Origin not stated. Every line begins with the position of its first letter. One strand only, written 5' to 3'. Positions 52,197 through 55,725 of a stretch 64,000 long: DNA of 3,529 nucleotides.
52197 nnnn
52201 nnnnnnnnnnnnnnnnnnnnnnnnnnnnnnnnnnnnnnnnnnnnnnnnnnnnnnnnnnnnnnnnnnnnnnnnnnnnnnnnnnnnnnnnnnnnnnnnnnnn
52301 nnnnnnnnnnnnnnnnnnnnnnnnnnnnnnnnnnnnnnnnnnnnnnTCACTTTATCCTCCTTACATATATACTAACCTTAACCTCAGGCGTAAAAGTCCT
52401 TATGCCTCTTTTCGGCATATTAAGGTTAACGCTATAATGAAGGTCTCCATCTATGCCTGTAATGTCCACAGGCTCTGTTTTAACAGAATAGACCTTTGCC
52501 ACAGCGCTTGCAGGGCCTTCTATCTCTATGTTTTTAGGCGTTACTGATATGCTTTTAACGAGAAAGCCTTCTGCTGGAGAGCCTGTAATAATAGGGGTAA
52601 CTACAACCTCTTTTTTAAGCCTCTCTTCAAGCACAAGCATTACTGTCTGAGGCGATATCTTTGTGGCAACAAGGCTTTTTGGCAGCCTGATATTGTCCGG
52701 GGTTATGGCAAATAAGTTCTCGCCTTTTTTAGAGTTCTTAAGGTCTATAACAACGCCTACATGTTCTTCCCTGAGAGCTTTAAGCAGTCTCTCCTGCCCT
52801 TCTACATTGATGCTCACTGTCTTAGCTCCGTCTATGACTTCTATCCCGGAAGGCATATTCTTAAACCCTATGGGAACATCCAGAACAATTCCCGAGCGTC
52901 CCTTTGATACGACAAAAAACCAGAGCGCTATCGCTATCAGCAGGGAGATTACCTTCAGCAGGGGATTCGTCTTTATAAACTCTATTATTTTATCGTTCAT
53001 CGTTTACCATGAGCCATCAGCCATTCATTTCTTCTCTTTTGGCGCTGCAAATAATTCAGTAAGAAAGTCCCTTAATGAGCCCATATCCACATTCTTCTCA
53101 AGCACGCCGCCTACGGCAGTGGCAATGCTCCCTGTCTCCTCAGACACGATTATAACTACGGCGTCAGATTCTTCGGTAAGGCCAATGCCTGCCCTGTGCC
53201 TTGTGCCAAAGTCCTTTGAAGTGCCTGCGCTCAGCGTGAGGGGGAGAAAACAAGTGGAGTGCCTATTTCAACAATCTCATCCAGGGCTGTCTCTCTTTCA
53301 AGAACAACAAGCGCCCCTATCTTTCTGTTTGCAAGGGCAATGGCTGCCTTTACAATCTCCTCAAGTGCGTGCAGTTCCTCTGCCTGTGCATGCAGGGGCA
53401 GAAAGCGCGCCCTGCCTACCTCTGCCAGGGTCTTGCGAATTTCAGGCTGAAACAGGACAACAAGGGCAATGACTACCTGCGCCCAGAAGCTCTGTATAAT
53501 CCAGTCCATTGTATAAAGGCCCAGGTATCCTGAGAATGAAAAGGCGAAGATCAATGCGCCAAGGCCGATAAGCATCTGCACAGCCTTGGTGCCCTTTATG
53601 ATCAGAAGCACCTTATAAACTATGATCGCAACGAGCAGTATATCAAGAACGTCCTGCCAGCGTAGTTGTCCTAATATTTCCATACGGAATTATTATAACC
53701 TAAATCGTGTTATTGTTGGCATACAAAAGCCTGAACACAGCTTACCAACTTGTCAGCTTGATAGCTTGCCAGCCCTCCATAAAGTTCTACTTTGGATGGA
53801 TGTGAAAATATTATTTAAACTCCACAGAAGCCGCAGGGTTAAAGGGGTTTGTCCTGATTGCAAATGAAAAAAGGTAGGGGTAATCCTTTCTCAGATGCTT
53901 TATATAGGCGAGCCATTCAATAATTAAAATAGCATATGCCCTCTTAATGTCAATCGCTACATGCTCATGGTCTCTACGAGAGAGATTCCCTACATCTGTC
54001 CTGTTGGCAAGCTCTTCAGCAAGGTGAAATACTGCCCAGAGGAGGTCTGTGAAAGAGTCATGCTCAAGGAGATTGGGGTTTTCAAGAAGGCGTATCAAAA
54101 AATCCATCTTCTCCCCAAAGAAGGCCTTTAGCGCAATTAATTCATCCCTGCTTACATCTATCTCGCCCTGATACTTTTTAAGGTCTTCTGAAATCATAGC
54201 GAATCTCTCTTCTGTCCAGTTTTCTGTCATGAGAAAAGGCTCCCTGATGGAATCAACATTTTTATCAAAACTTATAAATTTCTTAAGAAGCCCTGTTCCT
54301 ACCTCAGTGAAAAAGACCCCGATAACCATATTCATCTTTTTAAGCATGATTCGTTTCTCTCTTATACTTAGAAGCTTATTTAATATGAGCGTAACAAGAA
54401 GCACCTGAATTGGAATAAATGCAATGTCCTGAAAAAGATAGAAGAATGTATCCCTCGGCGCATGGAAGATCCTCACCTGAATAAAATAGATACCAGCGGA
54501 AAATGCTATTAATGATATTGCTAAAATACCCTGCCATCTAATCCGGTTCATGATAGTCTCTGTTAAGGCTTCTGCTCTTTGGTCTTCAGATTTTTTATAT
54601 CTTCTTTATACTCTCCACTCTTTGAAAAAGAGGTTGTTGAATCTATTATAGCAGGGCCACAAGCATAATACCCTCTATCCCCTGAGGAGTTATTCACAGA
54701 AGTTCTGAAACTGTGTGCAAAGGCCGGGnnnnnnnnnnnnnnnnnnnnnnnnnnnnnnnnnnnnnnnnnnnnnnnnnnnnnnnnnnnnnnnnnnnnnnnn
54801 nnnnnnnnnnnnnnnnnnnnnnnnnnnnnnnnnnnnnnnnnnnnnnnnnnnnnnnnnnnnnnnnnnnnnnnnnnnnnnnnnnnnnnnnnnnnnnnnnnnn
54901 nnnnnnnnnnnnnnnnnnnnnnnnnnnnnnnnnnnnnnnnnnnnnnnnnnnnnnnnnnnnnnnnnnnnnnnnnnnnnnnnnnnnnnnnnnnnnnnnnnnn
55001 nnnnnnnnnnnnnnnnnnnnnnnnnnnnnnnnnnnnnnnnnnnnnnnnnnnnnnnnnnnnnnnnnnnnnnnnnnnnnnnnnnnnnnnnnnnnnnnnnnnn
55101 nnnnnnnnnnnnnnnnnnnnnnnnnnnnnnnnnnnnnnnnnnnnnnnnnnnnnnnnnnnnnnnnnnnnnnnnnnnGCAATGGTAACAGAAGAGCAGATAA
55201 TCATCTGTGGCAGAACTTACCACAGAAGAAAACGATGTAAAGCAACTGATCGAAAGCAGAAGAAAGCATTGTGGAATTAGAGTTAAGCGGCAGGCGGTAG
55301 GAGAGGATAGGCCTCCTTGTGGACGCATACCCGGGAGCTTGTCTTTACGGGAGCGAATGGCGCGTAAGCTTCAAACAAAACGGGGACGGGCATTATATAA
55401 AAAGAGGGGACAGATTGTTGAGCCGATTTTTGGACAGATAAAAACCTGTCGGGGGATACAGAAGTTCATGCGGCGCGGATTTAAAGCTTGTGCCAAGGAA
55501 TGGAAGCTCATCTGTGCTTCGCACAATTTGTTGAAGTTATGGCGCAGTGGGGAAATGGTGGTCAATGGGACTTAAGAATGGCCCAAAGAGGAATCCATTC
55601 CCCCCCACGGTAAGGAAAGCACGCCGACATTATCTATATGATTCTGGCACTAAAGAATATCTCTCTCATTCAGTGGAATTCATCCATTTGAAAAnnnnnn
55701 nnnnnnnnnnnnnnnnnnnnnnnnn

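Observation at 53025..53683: cdaA (diadenylate cyclase) appears inactivated by a frameshift at a G5 run plus loss of the DGA-containing segment, while cdaR and glmM stay intact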

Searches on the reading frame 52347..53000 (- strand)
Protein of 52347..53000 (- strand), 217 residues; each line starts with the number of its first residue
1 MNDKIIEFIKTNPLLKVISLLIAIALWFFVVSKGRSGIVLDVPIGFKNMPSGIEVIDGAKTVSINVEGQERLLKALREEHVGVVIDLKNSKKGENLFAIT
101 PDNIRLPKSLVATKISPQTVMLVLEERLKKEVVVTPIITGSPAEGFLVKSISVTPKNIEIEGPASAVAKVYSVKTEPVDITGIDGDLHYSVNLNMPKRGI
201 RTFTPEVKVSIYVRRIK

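Call 5: search_protein_families(library=pfam, proteins=[window:52347-53000:-], max_evalue=0.01)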
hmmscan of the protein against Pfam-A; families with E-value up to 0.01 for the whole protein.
window:52347-53000:- (217 aa): 1 family
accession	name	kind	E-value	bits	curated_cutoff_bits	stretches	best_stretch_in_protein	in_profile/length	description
PF07949.17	YbbR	-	2.1e-19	70.1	22.3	2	134-211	3-81/81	YbbR-like protein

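Call 12: find_encoding_contigs(protein=window:52347-53000:-, flank=10000, max_places=10)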
Protein window:52347-53000:- (217 aa): 2 contigs read that carry it; 2 places shown.
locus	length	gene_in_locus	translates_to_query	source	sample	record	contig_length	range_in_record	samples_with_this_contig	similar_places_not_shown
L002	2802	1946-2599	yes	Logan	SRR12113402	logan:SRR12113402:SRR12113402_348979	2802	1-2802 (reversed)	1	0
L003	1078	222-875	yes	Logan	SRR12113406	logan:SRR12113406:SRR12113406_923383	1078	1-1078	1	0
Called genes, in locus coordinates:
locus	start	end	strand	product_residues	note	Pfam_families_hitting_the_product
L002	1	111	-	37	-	?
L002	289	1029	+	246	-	PF27246:MJ1433_N, PF27232:MJ1433_C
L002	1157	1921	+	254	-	PF19293:CdaA_N, PF02457:DAC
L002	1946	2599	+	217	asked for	PF07949:YbbR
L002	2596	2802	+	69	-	?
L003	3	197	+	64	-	?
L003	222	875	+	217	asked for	PF07949:YbbR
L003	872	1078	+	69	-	?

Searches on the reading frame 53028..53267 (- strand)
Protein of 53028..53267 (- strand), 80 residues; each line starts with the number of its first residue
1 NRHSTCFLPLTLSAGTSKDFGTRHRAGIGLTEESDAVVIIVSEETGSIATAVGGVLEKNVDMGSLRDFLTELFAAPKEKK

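Call 5: search_protein_families(library=pfam, proteins=[window:53028-53267:-], max_evalue=0.01)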
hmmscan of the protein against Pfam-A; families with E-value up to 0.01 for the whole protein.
seq(80 aa): 1 family
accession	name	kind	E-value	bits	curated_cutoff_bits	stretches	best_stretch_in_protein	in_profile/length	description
PF02457.21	DAC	-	4.3e-15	55.8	27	1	5-55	69-118/119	DisA bacterial checkpoint controller nucleotide-binding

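Call 6: search_protein_families(library=ncbifam, proteins=[window:53028-53267:-], max_evalue=0.01)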
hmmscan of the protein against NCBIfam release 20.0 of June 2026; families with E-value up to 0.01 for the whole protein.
seq(80 aa): 4 families
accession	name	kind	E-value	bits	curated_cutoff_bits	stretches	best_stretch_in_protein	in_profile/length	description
TIGR00159.1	TIGR00159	equivalog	1.7e-21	76.7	188.8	1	4-70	182-247/254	diadenylate cyclase CdaA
NF038328.1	c-di-AMP_CdaS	exception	8.8e-16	58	225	1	7-56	138-187/191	sporulation-specific diadenylate cyclase CdaS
NF038327.1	c-di-AMP_CdaM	exception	1.7e-14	53.9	225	1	6-58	124-176/196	diadenylate cyclase CdaM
NF041371.1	Diadnylcyc_Halo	equivalog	0.00034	20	430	1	17-60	222-265/270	diadenylate cyclase DacZ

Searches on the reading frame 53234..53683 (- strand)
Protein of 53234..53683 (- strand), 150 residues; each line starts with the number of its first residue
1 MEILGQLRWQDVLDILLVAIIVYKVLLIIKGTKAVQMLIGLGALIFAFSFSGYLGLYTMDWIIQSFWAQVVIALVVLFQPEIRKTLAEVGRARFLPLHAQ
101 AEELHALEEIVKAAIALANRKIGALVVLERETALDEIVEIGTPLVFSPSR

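Call 5: search_protein_families(library=pfam, proteins=[window:53234-53683:-], max_evalue=0.01)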
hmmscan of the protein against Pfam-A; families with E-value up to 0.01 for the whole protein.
seq(150 aa): 3 families
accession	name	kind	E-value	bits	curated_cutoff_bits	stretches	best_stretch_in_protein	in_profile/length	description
PF19293.4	CdaA_N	-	8.3e-08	32.7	23.8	1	6-82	4-81/81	CdaA N-terminal transmembrane domain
PF02457.21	DAC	-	0.00081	19.4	27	1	112-144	2-34/119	DisA bacterial checkpoint controller nucleotide-binding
PF00033.24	Cytochrome_B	-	0.0035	17.7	27.2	1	14-111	73-170/189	Cytochrome b/b6/petB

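Call 6: search_protein_families(library=ncbifam, proteins=[window:53234-53683:-], max_evalue=0.01)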
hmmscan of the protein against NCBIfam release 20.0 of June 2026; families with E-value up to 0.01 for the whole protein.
seq(150 aa): 3 families
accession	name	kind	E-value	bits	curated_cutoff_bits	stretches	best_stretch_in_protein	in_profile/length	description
TIGR00159.1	TIGR00159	equivalog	2.2e-28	99.3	188.8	1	10-144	12-148/254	diadenylate cyclase CdaA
NF038328.1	c-di-AMP_CdaS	exception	3.5e-05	23.5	225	1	107-144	64-101/191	sporulation-specific diadenylate cyclase CdaS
NF038327.1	c-di-AMP_CdaM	exception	0.00018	21.1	225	1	68-141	8-84/196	diadenylate cyclase CdaM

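Call 11: find_encoding_contigs(protein=window:53234-53683:-, flank=10000, max_places=10)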
Protein seq(150 aa) (150 aa): no gene with exactly this product is on record in the collection.

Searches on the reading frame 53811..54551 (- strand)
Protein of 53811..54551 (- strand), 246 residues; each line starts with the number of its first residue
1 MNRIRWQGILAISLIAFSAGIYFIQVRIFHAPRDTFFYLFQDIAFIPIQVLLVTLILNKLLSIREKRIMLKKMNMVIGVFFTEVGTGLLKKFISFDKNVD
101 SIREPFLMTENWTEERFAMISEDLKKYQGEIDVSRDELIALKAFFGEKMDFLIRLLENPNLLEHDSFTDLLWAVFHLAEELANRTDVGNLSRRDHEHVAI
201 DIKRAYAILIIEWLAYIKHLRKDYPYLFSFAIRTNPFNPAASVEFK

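Call 5: search_protein_families(library=pfam, proteins=[window:53811-54551:-], max_evalue=0.01)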
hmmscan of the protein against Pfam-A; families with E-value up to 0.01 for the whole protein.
window:53811-54551:- (246 aa): 0 families

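Call 14: find_encoding_contigs(protein=window:53811-54551:-, flank=10000, max_places=10)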
Protein window:53811-54551:- (246 aa): 2 contigs read that carry it; 2 places shown.
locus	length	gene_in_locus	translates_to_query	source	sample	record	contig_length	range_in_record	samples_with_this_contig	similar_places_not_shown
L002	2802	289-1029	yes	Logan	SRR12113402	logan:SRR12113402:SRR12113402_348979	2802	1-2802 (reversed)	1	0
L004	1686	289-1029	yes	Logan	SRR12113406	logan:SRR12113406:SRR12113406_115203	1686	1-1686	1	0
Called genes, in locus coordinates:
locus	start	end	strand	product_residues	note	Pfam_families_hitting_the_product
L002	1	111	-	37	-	?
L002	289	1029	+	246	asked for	PF27246:MJ1433_N, PF27232:MJ1433_C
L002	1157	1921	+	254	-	PF19293:CdaA_N, PF02457:DAC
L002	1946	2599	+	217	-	PF07949:YbbR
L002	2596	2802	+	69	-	?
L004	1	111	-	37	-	?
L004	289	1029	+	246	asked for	PF27246:MJ1433_N, PF27232:MJ1433_C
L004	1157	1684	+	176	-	?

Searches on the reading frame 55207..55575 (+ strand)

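Call 44: search_protein_families(library=pfam, proteins=[window:55207-55575:+], max_evalue=0.001)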
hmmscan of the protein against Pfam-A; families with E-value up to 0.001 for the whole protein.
window:55207-55575:+ (122 aa): 2 families
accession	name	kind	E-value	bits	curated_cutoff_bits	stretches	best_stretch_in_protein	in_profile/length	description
PF13751.12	DDE_Tnp_1_6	-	3.3e-13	50.5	25.1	1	46-112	59-125/125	Transposase DDE domain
PF01609.27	DDE_Tnp_1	-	0.00011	22.4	23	1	45-108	123-200/200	Transposase DDE domain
